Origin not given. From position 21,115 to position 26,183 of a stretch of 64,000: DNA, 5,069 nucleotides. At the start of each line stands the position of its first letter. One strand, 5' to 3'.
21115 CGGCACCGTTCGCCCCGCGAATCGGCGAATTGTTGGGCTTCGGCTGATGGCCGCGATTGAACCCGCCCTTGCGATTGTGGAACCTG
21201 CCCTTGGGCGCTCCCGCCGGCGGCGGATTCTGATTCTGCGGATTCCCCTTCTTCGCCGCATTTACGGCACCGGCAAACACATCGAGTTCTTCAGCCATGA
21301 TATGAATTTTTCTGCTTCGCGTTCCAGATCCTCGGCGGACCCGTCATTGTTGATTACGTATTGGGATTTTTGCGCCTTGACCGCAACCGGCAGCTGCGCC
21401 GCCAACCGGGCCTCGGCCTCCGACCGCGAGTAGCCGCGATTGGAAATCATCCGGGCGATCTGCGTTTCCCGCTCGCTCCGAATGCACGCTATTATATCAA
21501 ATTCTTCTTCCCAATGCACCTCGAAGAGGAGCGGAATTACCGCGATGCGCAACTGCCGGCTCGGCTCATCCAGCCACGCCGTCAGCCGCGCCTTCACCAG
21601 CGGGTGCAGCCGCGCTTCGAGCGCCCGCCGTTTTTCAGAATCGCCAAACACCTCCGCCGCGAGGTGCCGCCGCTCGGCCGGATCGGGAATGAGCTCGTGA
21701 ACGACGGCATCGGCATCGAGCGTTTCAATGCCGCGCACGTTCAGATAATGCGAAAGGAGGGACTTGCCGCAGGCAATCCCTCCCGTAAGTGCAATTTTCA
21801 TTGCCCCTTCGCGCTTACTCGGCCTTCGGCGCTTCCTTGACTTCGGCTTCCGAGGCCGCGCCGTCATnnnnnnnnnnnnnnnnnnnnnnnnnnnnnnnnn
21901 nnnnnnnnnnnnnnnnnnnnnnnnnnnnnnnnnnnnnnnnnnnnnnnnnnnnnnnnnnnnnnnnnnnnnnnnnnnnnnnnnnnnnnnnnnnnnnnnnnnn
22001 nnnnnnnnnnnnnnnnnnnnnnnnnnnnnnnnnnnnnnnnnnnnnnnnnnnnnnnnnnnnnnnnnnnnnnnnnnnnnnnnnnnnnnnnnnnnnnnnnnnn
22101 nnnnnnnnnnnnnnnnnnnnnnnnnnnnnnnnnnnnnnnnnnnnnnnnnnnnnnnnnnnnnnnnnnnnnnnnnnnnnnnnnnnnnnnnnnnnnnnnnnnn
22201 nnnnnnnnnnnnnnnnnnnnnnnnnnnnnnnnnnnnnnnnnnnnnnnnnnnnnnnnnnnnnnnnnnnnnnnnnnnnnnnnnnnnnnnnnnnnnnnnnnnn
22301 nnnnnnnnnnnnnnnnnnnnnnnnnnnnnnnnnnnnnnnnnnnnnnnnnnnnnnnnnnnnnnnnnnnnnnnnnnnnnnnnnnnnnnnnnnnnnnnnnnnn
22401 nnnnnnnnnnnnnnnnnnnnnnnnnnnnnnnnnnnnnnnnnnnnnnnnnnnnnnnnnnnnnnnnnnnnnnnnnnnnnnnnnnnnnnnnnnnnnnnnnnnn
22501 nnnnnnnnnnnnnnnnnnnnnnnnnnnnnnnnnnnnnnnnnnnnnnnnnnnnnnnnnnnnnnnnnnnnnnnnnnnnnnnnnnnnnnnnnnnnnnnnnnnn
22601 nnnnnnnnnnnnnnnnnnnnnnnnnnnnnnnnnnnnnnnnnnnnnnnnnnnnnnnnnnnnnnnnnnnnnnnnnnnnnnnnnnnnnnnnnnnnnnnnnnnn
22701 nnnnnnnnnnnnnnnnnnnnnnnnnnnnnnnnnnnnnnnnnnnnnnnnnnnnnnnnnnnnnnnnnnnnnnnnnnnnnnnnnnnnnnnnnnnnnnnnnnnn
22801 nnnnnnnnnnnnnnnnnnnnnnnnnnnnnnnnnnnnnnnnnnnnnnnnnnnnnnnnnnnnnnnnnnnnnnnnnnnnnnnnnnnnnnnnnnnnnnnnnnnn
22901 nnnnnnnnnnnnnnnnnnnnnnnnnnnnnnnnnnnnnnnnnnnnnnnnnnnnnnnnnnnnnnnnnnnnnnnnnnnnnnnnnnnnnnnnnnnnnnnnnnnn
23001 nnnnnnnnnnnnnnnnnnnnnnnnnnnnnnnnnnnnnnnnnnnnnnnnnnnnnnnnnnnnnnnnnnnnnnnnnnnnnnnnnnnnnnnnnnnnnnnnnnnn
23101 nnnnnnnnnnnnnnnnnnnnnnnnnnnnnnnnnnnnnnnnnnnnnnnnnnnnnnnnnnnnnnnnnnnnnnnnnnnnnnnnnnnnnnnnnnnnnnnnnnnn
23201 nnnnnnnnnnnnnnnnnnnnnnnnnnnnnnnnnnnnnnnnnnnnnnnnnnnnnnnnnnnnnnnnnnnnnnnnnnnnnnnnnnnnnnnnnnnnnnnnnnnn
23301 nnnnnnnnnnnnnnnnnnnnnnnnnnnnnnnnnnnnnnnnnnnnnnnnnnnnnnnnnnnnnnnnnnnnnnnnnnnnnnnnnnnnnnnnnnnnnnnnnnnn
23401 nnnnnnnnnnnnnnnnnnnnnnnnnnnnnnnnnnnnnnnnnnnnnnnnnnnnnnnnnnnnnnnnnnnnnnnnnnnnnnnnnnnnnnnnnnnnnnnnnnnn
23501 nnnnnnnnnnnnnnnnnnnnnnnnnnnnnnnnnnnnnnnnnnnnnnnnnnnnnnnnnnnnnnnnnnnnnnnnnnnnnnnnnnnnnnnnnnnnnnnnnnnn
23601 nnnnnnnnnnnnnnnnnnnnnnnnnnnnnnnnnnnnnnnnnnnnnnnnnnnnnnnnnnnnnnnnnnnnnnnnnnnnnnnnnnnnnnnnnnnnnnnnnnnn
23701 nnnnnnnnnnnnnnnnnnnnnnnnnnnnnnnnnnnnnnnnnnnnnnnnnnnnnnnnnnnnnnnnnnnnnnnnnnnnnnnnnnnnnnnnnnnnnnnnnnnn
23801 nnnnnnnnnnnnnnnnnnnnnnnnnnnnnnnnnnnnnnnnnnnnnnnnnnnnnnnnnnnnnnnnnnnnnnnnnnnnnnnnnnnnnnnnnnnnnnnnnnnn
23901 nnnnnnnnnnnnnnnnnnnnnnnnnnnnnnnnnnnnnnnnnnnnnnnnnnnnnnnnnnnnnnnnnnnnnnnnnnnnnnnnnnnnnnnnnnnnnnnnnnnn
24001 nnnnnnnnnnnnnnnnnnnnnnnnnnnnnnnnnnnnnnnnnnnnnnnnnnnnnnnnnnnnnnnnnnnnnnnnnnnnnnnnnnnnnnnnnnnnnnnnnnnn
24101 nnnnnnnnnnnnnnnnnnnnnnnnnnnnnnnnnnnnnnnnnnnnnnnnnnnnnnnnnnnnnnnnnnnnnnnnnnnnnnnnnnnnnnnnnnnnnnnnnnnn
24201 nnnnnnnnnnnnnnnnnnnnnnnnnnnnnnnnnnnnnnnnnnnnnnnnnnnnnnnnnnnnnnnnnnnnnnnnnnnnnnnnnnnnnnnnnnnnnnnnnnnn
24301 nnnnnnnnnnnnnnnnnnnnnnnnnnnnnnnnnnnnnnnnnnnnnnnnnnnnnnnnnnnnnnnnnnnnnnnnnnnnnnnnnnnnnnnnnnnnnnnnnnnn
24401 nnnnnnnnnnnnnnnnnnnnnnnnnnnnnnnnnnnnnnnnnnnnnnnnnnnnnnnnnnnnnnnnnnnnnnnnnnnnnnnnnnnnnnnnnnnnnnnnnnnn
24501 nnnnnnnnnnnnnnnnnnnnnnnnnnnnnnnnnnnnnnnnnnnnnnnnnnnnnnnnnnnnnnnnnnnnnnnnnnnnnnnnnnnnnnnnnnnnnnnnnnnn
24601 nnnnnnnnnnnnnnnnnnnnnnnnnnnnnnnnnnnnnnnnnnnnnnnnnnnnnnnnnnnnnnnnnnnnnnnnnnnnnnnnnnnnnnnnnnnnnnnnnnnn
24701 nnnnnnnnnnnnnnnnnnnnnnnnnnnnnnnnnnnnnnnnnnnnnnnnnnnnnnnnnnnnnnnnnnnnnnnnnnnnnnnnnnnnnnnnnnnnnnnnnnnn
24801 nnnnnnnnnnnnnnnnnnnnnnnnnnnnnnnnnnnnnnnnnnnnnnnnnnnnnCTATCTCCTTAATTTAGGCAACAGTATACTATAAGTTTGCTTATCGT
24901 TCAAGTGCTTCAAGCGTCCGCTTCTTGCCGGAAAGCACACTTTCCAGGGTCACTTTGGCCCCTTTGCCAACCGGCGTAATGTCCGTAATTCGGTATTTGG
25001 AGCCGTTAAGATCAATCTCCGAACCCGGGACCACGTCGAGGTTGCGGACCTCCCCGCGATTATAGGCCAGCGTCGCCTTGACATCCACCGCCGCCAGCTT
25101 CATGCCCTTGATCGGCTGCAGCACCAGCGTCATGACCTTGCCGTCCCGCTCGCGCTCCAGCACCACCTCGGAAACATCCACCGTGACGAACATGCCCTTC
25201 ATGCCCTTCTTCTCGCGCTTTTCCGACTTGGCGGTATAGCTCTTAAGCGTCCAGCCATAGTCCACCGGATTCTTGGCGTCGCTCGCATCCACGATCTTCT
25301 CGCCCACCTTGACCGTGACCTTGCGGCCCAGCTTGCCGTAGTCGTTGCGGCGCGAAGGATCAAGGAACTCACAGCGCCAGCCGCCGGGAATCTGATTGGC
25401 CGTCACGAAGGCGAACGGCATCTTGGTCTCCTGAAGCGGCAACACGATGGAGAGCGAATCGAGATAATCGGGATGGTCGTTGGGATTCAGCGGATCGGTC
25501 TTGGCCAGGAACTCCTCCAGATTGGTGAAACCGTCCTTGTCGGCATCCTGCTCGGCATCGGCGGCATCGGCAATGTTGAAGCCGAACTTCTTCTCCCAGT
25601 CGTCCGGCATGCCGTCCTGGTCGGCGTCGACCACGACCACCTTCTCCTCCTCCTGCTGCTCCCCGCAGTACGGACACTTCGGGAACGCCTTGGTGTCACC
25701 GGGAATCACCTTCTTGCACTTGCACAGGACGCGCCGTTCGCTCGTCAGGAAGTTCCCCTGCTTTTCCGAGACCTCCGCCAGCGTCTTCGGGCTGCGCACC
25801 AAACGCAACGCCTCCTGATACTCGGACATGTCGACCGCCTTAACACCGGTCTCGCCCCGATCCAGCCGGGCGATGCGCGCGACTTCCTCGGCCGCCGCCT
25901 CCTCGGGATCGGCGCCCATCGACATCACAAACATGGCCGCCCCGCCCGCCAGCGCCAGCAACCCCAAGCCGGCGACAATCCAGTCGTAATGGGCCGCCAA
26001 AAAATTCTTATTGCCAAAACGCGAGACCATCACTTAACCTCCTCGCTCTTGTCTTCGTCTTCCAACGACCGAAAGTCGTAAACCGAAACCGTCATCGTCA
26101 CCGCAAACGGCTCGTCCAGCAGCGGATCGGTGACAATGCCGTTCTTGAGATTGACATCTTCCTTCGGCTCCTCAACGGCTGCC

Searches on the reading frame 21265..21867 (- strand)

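Call 11: search_protein_families(library=pfam, proteins=[window:21265-21867:-], max_evalue=0.001)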
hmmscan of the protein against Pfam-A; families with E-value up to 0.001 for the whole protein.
window:21265-21867:- (201 aa): 1 family
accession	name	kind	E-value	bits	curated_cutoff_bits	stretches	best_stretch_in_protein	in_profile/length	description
PF01121.26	CoaE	-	6.4e-33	114.4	27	2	65-179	64-179/180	Dephospho-CoA kinase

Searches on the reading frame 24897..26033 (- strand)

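Call 11: search_protein_families(library=pfam, proteins=[window:24897-26033:-], max_evalue=0.001)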
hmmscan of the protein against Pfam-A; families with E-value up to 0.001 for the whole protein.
window:24897-26033:- (379 aa): 0 families

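Call 52: search_protein_families(library=pfam, proteins=[window:24897-26033:-], max_evalue=1)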
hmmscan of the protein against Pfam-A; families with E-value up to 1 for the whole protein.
window:24897-26033:- (379 aa): 1 family
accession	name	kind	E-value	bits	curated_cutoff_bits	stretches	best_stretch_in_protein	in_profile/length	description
PF18884.5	TSP3_bac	-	0.0068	16.7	25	1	165-184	3-22/22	Bacterial TSP3 repeat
